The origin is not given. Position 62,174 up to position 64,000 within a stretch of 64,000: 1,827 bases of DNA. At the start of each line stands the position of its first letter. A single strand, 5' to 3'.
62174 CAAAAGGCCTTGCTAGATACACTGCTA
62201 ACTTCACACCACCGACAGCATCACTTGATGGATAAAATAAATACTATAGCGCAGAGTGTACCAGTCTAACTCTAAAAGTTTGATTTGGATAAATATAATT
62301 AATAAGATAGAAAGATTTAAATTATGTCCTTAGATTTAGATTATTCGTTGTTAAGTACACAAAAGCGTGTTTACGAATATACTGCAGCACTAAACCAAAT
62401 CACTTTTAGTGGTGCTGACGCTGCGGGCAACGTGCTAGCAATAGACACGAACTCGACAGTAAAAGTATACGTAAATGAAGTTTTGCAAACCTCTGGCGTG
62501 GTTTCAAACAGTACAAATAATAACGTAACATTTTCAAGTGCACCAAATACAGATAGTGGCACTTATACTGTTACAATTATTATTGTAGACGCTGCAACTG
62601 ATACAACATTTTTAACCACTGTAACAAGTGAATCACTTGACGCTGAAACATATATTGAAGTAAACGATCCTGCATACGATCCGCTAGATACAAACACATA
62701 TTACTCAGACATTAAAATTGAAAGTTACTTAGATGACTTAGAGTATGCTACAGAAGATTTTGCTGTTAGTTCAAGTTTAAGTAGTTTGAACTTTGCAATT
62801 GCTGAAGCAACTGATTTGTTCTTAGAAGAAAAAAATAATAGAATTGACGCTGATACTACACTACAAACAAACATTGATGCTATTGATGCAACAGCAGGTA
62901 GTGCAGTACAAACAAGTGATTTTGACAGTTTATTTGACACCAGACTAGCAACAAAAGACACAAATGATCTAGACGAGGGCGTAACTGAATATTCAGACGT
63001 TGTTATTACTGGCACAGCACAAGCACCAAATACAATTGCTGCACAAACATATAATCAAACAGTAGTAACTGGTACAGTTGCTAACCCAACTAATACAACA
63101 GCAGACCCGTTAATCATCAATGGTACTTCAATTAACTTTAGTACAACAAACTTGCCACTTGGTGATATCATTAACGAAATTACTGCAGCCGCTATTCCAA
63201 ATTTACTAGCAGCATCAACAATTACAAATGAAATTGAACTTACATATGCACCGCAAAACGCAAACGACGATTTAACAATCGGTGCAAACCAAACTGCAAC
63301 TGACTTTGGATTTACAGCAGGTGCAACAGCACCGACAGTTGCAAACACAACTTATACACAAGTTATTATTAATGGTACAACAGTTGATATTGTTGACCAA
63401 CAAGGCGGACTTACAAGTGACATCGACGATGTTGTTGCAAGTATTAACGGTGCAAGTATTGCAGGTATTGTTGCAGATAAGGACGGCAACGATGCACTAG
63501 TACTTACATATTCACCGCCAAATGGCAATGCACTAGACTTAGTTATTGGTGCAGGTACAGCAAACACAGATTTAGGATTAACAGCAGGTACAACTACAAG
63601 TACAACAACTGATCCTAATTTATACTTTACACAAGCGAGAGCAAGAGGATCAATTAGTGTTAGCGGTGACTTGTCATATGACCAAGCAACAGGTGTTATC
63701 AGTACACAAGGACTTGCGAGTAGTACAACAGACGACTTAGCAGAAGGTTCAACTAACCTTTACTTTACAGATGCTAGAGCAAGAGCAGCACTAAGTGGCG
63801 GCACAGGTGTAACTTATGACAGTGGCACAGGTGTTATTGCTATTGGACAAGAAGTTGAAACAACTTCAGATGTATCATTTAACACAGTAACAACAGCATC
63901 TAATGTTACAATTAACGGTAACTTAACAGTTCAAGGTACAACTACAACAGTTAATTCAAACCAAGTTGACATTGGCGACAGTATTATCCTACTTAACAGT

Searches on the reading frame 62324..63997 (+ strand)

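Call 46: search_protein_families(library=phrogs, proteins=[window:62324-63997:+], max_evalue=0.001)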
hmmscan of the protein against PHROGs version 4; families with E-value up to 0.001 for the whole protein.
window:62324-63997:+ (558 aa): 1 family
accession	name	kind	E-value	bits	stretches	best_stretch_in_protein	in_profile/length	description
phrog_697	-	head and packaging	1.2e-06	27.1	1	233-520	1503-1733/2079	structural protein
